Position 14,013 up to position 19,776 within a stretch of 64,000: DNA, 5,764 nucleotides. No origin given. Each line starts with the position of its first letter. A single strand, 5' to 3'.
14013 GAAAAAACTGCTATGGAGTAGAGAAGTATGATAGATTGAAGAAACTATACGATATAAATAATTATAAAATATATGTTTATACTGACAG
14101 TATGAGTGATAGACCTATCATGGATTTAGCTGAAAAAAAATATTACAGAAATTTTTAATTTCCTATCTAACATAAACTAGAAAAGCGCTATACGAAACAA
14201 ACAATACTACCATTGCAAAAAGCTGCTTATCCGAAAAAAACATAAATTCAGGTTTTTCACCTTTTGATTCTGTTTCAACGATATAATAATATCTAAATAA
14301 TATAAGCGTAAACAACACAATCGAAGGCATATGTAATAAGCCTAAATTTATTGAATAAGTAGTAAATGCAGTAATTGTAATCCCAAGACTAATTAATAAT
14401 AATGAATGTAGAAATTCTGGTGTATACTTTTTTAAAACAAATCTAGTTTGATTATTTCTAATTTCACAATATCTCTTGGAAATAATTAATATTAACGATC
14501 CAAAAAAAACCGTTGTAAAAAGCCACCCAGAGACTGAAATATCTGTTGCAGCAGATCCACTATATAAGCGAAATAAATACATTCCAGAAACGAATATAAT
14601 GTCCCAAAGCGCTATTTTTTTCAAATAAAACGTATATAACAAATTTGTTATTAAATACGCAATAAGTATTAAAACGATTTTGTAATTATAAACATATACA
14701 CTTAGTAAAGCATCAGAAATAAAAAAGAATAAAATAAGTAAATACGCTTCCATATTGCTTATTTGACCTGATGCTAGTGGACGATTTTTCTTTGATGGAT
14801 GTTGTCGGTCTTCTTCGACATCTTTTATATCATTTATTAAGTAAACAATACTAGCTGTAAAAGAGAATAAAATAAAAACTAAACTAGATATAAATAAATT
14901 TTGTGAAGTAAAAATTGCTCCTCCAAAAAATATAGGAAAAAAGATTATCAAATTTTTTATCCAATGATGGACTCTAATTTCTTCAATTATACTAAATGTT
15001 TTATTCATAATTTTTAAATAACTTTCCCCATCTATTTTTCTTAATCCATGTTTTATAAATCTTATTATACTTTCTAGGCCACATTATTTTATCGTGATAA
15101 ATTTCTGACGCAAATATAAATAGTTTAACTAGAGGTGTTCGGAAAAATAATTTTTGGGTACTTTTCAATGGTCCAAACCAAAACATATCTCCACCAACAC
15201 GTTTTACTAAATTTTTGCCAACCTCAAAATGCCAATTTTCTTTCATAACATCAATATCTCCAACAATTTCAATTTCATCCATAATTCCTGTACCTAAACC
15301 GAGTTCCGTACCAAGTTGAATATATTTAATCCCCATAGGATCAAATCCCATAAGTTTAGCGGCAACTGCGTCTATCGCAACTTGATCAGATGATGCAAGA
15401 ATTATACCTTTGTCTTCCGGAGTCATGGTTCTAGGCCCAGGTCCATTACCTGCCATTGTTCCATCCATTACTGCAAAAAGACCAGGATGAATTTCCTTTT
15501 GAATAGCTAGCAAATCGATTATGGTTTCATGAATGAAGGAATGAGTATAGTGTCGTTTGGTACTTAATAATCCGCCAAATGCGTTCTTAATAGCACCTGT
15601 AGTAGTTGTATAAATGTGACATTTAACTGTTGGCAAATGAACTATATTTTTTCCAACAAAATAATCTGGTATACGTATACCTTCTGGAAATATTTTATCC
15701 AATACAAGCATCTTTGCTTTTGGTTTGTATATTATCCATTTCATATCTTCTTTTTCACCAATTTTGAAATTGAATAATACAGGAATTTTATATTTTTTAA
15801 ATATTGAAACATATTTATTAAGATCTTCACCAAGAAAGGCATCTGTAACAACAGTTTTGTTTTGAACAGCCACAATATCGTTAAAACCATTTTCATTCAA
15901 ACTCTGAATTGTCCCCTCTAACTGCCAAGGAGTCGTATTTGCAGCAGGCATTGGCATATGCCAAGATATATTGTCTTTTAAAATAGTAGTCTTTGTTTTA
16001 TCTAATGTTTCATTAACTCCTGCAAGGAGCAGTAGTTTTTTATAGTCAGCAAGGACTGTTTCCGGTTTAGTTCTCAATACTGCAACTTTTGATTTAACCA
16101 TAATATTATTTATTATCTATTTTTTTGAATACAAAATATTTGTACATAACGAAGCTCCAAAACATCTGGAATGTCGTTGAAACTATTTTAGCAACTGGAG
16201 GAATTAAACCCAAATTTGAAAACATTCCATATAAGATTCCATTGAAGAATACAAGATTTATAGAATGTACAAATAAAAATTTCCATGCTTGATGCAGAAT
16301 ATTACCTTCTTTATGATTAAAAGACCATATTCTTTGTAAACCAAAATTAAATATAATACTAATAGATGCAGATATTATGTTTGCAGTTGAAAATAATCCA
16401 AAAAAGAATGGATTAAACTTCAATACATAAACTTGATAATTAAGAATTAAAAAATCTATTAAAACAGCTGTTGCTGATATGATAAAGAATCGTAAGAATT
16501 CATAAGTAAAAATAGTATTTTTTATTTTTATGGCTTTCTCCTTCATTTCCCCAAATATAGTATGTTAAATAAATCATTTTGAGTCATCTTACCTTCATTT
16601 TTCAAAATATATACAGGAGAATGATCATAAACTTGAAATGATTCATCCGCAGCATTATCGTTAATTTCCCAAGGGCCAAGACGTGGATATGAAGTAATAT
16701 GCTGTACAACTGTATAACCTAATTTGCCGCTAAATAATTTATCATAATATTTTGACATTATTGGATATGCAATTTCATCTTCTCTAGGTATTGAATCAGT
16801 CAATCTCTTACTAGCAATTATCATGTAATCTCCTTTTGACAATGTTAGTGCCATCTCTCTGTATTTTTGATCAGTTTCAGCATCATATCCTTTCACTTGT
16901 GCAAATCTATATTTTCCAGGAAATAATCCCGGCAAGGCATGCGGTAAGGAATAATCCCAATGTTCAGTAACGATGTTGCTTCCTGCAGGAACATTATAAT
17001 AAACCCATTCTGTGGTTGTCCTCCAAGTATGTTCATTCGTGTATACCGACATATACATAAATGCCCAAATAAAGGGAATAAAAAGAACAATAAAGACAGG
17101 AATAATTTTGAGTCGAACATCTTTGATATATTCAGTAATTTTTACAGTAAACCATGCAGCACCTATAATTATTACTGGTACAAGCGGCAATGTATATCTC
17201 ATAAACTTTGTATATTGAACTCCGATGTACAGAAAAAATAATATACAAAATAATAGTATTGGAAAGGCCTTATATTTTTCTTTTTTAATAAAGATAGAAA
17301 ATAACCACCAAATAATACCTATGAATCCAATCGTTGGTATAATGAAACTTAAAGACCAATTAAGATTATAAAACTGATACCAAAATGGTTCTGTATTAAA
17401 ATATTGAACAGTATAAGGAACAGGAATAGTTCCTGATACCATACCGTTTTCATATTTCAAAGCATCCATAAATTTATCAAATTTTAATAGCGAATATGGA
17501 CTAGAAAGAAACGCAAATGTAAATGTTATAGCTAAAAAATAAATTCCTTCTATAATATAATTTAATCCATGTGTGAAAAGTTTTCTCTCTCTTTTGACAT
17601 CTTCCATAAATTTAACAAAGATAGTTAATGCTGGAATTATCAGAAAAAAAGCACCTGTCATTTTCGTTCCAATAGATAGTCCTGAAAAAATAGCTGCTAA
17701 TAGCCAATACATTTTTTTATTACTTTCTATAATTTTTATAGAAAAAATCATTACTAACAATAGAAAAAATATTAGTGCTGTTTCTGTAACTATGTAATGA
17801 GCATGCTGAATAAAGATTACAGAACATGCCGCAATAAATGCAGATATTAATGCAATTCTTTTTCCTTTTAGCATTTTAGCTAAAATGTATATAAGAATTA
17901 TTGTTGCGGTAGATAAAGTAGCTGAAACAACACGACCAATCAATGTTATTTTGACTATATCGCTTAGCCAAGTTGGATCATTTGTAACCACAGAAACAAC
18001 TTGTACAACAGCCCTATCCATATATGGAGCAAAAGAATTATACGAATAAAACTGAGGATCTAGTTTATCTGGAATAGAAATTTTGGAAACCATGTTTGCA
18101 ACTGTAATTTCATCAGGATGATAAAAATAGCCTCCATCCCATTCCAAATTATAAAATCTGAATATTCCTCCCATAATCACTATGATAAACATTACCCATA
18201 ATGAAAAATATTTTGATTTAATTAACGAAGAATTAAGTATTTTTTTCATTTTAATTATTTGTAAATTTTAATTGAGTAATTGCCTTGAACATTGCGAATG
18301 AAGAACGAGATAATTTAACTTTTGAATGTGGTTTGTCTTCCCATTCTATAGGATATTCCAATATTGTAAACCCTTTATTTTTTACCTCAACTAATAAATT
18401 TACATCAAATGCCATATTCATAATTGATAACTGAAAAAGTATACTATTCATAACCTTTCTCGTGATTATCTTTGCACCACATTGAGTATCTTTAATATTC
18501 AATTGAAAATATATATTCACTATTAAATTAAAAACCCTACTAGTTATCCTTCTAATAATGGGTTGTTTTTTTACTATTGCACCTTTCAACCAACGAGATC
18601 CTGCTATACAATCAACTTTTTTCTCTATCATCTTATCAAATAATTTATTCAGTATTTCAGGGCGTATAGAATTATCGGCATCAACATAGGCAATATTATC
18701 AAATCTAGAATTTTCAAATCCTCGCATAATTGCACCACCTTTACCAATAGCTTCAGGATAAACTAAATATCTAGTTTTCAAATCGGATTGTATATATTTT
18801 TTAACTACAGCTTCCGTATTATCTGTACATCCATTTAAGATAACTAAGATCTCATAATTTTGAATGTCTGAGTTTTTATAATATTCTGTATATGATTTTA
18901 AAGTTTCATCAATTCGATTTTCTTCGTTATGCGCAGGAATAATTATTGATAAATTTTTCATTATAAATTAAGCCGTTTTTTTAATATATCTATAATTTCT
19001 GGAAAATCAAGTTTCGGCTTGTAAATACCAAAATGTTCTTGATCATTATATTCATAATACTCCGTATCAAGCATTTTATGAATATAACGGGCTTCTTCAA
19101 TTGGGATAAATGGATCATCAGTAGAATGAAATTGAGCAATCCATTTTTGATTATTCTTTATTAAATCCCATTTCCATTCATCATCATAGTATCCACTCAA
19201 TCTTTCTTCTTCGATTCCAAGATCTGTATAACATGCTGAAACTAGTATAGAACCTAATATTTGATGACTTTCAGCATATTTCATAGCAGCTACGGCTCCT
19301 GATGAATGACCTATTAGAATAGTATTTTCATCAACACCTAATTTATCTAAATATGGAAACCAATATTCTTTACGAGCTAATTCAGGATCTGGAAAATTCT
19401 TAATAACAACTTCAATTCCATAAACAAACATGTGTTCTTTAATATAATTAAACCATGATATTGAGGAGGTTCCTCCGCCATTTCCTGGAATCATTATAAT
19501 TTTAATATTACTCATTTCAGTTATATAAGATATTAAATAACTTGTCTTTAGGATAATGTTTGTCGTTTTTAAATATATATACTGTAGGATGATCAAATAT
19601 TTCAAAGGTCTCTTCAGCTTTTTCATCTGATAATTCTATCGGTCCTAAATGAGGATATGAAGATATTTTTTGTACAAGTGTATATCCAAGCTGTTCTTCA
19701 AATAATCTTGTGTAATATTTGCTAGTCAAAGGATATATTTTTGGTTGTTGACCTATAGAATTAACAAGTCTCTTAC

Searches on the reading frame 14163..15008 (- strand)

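Call 27: search_protein_families(library=pfam, proteins=[window:14163-15008:-], max_evalue=0.001)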
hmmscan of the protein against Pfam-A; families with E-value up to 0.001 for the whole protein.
window:14163-15008:- (281 aa): 1 family
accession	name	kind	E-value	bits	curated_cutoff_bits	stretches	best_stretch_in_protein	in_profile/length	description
PF01040.23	UbiA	-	1.9e-24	86.8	34.2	1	23-258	2-246/250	UbiA prenyltransferase family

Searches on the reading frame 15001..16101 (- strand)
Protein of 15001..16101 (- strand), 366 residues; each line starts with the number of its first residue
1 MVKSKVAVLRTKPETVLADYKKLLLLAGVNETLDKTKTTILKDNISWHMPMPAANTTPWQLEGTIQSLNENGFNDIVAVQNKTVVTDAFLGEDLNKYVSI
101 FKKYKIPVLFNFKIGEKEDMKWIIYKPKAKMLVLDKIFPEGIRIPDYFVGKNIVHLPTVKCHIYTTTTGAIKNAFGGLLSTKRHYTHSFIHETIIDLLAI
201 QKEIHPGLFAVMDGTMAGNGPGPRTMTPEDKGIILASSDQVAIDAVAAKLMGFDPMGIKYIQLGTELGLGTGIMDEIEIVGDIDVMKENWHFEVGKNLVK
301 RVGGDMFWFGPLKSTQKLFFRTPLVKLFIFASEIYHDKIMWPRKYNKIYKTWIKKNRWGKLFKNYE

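Call 27: search_protein_families(library=pfam, proteins=[window:15001-16101:-], max_evalue=0.001)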
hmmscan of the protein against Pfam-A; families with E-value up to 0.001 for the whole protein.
window:15001-16101:- (366 aa): 1 family
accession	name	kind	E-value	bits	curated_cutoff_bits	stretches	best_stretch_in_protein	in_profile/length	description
PF04015.17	DUF362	-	1.2e-22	81.4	24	1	41-249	3-200/200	Domain of unknown function (DUF362)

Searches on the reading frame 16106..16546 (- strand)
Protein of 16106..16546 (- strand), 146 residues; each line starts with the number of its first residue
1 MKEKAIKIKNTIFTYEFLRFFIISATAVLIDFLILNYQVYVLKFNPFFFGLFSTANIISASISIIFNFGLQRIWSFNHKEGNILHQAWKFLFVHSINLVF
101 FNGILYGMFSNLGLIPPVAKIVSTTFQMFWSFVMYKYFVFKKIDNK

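Call 27: search_protein_families(library=pfam, proteins=[window:16106-16546:-], max_evalue=0.001)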
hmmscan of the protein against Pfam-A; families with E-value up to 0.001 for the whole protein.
window:16106-16546:- (146 aa): 1 family
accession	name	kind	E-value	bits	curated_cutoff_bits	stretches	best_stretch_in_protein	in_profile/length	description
PF04138.20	GtrA_DPMS_TM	-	1.3e-15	58.1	26.1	1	19-140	1-117/117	GtrA/DPMS, transmembrane domain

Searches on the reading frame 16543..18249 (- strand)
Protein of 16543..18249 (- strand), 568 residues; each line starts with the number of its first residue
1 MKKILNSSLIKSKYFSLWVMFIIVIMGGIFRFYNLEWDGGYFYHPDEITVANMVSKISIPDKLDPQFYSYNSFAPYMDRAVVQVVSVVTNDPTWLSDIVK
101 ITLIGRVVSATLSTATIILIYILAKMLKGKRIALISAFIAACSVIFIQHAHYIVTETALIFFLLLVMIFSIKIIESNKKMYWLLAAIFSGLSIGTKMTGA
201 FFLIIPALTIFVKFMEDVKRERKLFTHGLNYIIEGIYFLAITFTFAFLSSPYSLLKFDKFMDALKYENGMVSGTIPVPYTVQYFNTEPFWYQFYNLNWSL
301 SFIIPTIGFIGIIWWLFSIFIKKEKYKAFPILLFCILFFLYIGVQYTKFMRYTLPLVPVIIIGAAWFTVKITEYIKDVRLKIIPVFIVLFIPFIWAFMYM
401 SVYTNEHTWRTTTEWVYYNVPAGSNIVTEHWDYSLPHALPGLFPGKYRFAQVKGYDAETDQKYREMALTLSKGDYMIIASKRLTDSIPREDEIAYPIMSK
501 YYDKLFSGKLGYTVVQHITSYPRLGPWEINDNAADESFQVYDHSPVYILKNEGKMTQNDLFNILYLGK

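Call 27: search_protein_families(library=pfam, proteins=[window:16543-18249:-], max_evalue=0.001)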
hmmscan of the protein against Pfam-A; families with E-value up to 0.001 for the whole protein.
window:16543-18249:- (568 aa): 3 families
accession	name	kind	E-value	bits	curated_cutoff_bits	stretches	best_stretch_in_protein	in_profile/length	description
PF13231.12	PMT_2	-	2.5e-12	47.8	26.1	1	106-212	25-129/160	Dolichyl-phosphate-mannose-protein mannosyltransferase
PF02366.24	PMT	-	1.1e-10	41.9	22.7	1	106-212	86-199/245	Dolichyl-phosphate-mannose-protein mannosyltransferase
PF19529.4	DUF6057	-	9.3e-06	25.2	29.8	0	101-253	69-213/569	Family of unknown function (DUF6057)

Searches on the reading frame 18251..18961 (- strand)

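Call 27: search_protein_families(library=pfam, proteins=[window:18251-18961:-], max_evalue=0.001)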
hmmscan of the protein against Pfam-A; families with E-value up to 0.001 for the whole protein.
window:18251-18961:- (236 aa): 3 families
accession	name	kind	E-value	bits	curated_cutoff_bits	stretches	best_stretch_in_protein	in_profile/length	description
PF00535.33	Glycos_transf_2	-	1.4e-26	93.9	23.3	1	5-172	1-165/168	Glycosyl transferase family 2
PF13641.12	Glyco_tranf_2_3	-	8e-11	42.8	27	1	4-126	3-126/230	Glycosyltransferase like family 2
PF10111.15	Glyco_tranf_2_2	-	1.9e-09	37.8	27.3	1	5-109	1-104/276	Glycosyltransferase like family 2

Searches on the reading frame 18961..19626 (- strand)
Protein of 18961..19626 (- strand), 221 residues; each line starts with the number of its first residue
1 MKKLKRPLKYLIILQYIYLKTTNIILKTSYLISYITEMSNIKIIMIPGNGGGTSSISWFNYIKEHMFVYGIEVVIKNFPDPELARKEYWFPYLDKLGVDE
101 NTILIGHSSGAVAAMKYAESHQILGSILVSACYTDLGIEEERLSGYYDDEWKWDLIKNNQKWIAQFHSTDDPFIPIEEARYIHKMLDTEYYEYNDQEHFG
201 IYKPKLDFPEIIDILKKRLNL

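Call 27: search_protein_families(library=pfam, proteins=[window:18961-19626:-], max_evalue=0.001)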
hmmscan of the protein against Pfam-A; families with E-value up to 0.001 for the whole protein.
window:18961-19626:- (221 aa): 3 families
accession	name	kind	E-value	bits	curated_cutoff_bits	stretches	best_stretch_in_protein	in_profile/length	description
PF06821.19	Ser_hydrolase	-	3.6e-07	30.7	22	1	44-216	2-171/172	Serine hydrolase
PF00561.26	Abhydrolase_1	-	3.2e-05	24.2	25.8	0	47-140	36-111/245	alpha/beta hydrolase fold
PF06342.18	DUF1057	-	0.00064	19.3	21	0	84-130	88-134/297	Alpha/beta hydrolase of unknown function (DUF1057)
